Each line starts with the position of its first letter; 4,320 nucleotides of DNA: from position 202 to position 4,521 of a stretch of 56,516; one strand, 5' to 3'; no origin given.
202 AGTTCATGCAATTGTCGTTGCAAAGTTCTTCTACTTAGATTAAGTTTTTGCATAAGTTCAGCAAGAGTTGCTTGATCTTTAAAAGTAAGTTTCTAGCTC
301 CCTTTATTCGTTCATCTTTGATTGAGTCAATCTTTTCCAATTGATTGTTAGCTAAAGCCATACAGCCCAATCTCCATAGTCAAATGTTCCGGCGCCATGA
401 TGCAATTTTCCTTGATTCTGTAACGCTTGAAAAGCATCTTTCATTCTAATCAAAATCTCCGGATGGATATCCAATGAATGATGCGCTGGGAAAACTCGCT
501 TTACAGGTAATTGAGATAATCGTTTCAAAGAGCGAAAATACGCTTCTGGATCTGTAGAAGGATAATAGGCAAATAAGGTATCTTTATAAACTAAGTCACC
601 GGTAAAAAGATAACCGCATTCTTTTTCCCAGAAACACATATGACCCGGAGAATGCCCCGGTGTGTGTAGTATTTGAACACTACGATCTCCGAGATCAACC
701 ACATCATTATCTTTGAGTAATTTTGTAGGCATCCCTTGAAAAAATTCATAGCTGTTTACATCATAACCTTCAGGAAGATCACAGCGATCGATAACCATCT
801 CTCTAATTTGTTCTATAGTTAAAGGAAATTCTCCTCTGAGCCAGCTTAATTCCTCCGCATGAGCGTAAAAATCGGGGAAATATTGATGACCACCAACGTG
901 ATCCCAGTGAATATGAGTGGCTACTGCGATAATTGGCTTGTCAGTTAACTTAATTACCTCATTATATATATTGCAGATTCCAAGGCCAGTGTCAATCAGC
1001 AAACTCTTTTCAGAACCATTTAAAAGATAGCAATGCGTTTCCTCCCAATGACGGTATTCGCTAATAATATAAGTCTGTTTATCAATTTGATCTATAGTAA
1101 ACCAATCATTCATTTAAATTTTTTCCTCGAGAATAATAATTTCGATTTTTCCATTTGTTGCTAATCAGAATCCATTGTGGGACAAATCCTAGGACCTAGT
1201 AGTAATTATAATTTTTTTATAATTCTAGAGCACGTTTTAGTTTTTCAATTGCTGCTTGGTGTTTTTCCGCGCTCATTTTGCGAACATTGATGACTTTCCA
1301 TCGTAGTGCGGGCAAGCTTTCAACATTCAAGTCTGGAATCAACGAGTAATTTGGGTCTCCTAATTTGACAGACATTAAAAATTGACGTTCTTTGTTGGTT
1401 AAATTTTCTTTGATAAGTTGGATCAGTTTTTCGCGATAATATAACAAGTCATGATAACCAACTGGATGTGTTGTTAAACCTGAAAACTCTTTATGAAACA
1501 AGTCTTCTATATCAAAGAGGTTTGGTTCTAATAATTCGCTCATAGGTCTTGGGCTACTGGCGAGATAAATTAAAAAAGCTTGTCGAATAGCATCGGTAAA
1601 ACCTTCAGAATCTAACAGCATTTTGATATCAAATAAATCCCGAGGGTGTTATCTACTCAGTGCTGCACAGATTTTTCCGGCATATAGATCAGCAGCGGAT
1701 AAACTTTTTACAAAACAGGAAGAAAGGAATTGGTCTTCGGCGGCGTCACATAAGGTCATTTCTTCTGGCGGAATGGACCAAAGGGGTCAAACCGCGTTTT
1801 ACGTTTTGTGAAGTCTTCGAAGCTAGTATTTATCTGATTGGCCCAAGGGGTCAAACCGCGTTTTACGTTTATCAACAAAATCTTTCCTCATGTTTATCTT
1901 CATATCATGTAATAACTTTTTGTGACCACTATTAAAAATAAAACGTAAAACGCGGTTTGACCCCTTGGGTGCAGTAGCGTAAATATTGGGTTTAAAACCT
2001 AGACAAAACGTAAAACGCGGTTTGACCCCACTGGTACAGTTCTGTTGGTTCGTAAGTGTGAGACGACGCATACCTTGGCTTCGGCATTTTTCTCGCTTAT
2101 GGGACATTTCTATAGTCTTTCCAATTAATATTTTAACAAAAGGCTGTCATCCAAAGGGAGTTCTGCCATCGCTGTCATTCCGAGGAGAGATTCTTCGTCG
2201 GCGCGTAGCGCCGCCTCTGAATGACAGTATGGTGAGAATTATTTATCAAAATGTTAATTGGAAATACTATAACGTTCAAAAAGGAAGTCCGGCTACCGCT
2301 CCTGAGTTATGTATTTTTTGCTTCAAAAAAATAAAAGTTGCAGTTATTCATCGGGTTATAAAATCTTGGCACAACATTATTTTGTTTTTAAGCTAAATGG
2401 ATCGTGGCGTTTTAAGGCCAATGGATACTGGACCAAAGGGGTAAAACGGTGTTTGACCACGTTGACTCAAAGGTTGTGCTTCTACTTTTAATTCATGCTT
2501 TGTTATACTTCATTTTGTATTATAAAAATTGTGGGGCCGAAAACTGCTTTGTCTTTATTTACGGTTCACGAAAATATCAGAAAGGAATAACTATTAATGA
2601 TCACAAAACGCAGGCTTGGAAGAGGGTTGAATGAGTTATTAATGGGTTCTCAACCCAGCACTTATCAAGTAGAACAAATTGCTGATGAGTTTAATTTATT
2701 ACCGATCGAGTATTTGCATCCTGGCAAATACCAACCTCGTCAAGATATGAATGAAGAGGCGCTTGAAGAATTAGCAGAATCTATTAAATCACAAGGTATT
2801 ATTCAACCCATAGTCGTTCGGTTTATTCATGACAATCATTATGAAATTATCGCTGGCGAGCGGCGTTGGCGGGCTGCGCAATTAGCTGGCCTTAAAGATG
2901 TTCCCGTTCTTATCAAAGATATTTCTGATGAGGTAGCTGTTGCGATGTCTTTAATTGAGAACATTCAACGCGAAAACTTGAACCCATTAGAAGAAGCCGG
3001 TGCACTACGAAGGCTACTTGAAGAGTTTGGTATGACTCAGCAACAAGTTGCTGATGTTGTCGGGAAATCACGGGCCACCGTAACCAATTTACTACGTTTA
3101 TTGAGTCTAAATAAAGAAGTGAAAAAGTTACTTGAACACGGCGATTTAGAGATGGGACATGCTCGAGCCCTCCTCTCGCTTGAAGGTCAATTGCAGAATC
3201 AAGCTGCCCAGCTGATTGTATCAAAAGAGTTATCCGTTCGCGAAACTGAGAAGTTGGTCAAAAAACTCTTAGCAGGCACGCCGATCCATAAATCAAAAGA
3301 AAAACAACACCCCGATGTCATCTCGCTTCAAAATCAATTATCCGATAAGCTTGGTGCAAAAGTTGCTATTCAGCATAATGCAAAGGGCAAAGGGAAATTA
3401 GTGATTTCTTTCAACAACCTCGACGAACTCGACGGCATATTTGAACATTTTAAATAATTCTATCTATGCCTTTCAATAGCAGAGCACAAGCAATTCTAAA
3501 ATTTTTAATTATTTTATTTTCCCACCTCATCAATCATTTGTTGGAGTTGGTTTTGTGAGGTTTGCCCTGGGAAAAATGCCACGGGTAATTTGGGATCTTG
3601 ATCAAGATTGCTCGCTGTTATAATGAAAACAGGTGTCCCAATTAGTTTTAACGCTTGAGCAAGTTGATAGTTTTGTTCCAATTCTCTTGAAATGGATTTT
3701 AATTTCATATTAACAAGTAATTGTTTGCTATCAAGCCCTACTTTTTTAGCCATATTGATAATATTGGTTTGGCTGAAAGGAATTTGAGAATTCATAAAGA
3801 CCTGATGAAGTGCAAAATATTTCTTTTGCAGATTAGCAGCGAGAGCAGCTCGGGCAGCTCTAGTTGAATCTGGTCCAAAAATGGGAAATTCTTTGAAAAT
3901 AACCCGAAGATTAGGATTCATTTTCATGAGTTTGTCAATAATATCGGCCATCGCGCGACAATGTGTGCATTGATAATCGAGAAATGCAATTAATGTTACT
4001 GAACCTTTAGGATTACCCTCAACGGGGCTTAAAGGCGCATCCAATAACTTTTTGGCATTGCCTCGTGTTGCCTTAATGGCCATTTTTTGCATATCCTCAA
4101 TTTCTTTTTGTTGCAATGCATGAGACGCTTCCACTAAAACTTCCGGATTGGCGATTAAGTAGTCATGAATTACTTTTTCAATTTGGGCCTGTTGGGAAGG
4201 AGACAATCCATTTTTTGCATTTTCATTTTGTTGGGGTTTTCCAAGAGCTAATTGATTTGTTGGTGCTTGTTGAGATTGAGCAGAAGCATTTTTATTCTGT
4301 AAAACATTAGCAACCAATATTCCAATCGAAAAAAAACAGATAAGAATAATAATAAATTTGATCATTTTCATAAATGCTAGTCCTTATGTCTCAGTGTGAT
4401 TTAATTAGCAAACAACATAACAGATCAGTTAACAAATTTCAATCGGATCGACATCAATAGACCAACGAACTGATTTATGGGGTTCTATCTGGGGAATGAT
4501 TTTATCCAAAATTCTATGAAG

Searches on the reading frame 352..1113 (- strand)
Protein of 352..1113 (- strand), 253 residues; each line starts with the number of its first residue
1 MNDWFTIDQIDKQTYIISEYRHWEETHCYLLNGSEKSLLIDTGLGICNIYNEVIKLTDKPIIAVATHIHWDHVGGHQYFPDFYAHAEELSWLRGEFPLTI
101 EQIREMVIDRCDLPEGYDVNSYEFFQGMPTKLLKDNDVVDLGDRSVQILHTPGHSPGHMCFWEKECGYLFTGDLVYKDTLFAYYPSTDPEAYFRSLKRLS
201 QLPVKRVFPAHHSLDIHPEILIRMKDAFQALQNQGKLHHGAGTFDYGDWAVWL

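Call 70: search_protein_families(library=pfam, proteins=[window:352-1113:-], max_evalue=0.00001)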
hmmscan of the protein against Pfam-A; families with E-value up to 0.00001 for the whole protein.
window:352-1113:- (253 aa): 1 family
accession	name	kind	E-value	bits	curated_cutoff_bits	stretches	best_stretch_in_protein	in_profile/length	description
PF00753.33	Lactamase_B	-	1.8e-25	90.5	22.7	1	26-211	6-196/196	Metallo-beta-lactamase superfamily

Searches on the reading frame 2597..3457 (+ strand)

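Call 70: search_protein_families(library=pfam, proteins=[window:2597-3457:+], max_evalue=0.00001)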
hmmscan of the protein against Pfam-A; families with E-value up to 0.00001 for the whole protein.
window:2597-3457:+ (286 aa): 5 families
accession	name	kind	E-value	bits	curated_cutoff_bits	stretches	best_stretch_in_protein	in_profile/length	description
PF02195.25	ParB_N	-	7e-40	135.4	26.3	1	31-124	2-95/95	ParB N-terminal domain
PF17762.8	HTH_ParB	-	9.8e-37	125.6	22.6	1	126-224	1-100/102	ParB HTH domain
PF23552.2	ParB_C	-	3.3e-24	84.5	23.8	1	238-286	2-50/50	ParB dimerisation domain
PF01381.28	HTH_3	-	1.6e-06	28.4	23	0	137-166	1-30/55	Helix-turn-helix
PF20432.4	Xre-like-HTH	-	9.6e-06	26.3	25.8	0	135-167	13-44/63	Antitoxin Xre-like helix-turn-helix domain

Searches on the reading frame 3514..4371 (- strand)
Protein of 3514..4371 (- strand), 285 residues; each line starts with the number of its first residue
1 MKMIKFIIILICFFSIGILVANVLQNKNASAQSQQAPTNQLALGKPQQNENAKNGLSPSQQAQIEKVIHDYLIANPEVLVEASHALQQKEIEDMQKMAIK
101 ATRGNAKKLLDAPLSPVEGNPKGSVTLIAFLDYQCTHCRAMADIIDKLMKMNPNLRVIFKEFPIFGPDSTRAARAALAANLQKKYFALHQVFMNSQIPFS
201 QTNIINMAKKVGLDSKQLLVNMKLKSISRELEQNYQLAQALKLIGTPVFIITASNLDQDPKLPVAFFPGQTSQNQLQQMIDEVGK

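Call 70: search_protein_families(library=pfam, proteins=[window:3514-4371:-], max_evalue=0.00001)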
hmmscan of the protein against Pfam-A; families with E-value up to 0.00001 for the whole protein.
window:3514-4371:- (285 aa): 3 families
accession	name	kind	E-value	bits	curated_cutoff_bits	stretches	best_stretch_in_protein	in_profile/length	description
PF01323.26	DSBA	-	1.6e-19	70.9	25.6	1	126-280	1-190/191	DSBA-like thioredoxin domain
PF13462.12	Thioredoxin_4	-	2e-15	57.8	23.2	1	115-258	5-152/165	Thioredoxin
PF18312.6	ScsC_N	-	1.3e-13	50.9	25.8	1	60-90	1-31/34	Copper resistance protein ScsC N-terminal domain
